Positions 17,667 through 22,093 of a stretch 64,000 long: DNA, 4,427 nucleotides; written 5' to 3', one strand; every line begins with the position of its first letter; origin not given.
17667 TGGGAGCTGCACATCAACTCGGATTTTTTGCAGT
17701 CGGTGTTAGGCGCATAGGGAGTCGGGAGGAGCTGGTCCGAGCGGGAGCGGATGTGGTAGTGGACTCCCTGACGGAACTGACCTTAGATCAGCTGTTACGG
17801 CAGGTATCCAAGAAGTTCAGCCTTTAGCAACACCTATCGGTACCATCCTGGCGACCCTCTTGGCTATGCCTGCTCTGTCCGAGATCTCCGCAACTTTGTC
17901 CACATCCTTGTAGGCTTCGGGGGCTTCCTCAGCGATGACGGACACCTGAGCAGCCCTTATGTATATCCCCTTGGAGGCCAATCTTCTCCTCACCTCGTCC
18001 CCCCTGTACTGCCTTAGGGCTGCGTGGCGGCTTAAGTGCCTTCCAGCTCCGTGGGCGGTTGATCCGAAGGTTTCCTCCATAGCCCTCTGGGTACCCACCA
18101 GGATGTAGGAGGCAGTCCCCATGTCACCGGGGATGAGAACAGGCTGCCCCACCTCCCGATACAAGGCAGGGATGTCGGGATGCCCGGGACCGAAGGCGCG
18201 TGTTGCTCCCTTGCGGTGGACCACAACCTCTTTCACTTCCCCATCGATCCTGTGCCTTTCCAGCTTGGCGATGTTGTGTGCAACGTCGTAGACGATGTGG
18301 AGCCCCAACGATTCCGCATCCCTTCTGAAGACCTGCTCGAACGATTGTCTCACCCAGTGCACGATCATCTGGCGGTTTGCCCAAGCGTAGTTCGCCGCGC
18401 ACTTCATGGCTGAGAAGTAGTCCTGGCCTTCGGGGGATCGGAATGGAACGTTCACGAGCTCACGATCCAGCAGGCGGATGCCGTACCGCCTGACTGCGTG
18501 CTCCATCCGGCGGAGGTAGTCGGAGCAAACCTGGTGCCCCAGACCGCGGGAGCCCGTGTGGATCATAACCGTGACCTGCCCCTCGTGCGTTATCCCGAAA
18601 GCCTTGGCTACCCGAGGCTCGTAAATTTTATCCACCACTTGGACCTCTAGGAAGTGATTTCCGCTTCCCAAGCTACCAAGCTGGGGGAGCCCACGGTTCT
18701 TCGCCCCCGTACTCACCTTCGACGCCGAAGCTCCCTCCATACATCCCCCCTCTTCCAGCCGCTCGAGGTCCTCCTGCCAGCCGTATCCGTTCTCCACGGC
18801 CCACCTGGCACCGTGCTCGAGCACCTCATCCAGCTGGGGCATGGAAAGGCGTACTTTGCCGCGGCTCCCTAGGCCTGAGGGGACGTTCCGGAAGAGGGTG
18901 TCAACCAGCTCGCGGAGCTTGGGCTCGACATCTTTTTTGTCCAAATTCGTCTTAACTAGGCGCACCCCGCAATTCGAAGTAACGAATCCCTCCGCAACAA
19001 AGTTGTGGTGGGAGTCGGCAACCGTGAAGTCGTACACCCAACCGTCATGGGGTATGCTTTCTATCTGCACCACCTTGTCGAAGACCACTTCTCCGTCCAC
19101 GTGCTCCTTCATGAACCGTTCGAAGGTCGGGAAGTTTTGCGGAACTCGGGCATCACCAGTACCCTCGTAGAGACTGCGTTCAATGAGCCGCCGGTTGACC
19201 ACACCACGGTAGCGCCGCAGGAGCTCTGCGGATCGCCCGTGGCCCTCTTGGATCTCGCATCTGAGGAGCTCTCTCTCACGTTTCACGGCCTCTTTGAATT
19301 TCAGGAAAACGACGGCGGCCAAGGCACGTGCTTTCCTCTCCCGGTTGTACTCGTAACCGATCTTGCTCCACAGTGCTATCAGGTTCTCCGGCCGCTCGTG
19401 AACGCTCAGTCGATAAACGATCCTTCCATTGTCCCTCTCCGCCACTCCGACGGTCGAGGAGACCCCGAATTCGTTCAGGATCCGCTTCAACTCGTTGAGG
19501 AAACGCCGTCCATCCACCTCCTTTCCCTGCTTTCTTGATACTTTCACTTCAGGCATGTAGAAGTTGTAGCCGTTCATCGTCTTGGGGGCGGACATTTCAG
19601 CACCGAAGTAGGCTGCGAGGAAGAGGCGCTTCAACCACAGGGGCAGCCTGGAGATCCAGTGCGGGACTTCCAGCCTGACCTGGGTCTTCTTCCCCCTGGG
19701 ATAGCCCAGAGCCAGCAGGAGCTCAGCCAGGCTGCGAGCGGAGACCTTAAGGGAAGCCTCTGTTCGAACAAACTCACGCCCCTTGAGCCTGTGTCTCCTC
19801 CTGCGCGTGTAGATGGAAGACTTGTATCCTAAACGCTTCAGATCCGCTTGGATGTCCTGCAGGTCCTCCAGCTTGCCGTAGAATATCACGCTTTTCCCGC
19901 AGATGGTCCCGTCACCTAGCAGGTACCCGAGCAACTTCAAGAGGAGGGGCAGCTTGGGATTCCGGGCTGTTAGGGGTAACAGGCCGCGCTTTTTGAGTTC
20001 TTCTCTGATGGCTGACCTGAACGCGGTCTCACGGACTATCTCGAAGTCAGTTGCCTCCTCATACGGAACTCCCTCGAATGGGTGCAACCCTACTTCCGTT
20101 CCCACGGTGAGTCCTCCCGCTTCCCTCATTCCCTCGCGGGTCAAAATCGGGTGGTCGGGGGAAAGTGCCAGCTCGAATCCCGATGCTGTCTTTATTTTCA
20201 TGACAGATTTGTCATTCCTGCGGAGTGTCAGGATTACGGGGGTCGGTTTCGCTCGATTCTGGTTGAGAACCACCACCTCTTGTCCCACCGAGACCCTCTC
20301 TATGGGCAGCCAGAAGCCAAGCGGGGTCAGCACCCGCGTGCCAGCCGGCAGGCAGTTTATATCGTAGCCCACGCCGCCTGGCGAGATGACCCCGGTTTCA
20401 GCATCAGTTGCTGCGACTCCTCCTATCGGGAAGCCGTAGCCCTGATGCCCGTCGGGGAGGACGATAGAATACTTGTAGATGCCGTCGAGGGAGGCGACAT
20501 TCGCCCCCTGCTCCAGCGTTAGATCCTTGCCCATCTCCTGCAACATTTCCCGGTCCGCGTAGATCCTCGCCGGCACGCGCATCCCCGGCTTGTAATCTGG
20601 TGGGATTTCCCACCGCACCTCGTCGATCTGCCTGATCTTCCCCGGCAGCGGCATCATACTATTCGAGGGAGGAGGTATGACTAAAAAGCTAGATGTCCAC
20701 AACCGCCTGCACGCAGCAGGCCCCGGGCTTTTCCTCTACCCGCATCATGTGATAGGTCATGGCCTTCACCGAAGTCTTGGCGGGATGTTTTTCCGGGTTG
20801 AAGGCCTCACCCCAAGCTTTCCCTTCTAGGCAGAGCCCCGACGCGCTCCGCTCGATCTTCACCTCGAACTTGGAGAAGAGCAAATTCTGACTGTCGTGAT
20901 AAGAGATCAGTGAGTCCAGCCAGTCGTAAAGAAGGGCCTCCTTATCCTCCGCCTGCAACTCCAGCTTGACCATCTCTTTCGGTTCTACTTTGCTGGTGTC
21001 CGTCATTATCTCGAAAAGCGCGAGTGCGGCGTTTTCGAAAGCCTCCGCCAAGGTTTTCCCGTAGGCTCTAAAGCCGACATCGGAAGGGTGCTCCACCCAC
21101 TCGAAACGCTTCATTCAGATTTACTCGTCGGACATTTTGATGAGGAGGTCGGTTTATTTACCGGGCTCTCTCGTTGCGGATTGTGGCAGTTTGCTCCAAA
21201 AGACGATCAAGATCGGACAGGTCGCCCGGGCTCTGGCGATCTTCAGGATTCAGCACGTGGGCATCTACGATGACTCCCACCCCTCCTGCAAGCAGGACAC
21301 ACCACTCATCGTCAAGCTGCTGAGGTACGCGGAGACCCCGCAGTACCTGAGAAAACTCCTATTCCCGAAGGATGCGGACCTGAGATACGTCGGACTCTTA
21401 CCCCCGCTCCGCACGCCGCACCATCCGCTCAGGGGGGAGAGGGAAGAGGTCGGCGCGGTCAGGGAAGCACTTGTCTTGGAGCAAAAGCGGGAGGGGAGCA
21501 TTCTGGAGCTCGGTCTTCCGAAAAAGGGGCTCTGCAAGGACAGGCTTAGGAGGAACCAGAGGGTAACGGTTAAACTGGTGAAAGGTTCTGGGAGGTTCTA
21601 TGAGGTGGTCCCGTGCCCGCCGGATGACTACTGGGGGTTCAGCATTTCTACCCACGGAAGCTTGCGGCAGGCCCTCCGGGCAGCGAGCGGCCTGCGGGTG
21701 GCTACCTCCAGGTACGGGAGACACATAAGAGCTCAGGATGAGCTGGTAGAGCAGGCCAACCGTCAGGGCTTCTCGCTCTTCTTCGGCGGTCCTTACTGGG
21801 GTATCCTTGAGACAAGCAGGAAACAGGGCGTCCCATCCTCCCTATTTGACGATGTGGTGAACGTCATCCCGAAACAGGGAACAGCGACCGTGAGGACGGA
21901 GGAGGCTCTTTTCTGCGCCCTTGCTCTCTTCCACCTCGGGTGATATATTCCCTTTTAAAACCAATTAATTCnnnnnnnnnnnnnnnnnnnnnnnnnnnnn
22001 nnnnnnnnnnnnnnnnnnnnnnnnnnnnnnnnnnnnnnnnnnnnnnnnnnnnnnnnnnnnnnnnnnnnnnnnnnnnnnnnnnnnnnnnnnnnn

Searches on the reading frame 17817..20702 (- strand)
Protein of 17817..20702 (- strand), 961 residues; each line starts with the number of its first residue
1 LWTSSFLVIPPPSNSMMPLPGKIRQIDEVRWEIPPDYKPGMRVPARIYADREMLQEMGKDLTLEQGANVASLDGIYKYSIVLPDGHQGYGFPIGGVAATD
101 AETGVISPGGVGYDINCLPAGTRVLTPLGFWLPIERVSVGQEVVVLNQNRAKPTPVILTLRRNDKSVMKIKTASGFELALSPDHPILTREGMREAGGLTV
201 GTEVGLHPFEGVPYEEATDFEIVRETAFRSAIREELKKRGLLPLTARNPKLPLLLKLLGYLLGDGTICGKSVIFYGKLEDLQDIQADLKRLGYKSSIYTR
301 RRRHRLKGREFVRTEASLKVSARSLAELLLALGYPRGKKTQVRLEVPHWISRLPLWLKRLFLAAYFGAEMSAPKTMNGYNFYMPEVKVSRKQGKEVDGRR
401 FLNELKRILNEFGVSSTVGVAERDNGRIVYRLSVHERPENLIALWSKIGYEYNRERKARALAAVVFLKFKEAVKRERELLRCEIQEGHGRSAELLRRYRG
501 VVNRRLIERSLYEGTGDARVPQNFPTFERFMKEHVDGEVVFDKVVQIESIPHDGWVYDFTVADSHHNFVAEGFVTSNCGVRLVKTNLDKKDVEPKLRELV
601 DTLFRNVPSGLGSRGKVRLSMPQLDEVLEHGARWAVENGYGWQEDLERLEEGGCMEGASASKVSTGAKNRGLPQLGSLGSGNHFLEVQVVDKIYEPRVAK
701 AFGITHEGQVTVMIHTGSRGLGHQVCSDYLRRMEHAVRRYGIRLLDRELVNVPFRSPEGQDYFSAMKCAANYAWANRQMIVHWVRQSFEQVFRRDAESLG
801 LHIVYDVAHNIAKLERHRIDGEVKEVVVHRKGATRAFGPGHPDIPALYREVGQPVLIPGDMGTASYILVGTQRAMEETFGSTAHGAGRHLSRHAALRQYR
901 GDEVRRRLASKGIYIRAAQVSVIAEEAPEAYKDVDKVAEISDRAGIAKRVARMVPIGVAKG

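Call 44: search_protein_families(library=pfam, proteins=[window:17817-20702:-], max_evalue=0.00001)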
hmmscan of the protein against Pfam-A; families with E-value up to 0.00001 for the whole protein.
window:17817-20702:- (961 aa): 3 families
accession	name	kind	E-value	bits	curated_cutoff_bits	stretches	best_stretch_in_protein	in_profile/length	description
PF01139.22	RtcB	-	1.4e-175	585.1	27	2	570-961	49-426/426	tRNA-splicing ligase RtcB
PF14890.11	Intein_splicing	-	5.1e-12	46.3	35.8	1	154-576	36-154/155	Intein splicing domain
PF14528.11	LAGLIDADG_3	-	2.1e-10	41.1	22.5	0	357-437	2-71/82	LAGLIDADG-like domain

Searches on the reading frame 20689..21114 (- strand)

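Call 44: search_protein_families(library=pfam, proteins=[window:20689-21114:-], max_evalue=0.00001)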
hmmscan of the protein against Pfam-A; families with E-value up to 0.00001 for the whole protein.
window:20689-21114:- (141 aa): 1 family
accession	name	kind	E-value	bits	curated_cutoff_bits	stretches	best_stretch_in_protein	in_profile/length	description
PF01951.21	Archease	-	1.3e-47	161.9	25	1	4-141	1-136/136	Archease protein family (MTH1598/TM1083)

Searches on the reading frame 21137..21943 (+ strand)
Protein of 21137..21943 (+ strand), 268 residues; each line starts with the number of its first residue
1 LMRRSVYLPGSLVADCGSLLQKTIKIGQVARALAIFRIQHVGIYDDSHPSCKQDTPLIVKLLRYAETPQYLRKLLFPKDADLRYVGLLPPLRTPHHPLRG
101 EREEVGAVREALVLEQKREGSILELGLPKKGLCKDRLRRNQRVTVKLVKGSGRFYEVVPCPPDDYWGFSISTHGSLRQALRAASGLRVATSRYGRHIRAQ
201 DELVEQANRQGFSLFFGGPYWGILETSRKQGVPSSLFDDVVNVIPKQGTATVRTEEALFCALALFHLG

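Call 44: search_protein_families(library=pfam, proteins=[window:21137-21943:+], max_evalue=0.00001)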
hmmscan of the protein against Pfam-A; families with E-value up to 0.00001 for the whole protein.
window:21137-21943:+ (268 aa): 1 family
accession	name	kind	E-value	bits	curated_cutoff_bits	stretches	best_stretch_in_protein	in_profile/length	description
PF02598.22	Methyltrn_RNA_3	-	4.6e-54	184.4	27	1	5-264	3-301/302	Putative RNA methyltransferase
